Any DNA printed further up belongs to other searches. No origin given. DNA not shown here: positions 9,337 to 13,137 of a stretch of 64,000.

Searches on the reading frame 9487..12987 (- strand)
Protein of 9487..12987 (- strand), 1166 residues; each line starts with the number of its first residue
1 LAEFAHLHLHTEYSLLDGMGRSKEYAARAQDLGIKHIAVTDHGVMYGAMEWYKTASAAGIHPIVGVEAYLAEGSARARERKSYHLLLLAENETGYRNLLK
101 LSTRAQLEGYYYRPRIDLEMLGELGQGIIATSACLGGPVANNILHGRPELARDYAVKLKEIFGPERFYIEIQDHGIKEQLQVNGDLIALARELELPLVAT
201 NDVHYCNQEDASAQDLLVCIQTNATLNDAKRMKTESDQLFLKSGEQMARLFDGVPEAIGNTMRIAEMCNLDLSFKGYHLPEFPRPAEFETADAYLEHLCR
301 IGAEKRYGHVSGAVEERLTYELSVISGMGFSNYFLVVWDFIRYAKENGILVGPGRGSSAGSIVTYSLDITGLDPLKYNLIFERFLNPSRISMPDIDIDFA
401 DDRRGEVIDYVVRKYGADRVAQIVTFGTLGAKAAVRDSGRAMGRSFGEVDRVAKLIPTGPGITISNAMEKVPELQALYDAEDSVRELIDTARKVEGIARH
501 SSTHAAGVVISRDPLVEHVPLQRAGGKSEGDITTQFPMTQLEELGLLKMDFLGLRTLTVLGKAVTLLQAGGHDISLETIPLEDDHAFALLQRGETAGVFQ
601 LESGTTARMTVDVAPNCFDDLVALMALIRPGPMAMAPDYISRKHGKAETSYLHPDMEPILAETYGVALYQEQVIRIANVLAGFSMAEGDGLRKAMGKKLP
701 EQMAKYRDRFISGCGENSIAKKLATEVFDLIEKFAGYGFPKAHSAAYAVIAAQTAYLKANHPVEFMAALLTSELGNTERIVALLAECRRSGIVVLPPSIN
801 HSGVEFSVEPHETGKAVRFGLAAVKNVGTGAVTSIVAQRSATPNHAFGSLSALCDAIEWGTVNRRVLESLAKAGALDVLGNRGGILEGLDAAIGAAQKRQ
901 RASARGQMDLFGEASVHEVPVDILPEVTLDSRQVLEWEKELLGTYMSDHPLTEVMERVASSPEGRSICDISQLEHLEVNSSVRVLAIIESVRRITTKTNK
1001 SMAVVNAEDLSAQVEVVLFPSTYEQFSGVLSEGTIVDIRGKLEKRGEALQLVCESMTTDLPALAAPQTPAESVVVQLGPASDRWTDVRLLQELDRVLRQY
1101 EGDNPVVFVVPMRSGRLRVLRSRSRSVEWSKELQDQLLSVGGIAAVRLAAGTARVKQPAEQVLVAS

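Call 43: search_protein_families(library=pfam, proteins=[window:9487-12987:-])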
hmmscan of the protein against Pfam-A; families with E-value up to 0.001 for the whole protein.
window:9487-12987:- (1166 aa): 5 families
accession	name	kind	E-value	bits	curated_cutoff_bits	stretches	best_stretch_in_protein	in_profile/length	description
PF07733.18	DNA_pol3_alpha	-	8.8e-102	340.6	23.9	1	294-553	2-260/260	Bacterial DNA polymerase III alpha NTPase domain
PF17657.6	DNA_pol3_finger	-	9.9e-57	191.3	22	1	556-717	1-165/166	Bacterial DNA polymerase III alpha subunit finger domain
PF02811.25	PHP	-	1.3e-52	178.9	26.4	1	6-174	1-164/164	PHP domain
PF14579.12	HHH_6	-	1.7e-22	79.9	25.6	1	791-881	1-86/90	Helix-hairpin-helix motif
PF01336.31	tRNA_anti-codon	-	4.6e-11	42.9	27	1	984-1057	3-73/75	OB-fold nucleic acid binding domain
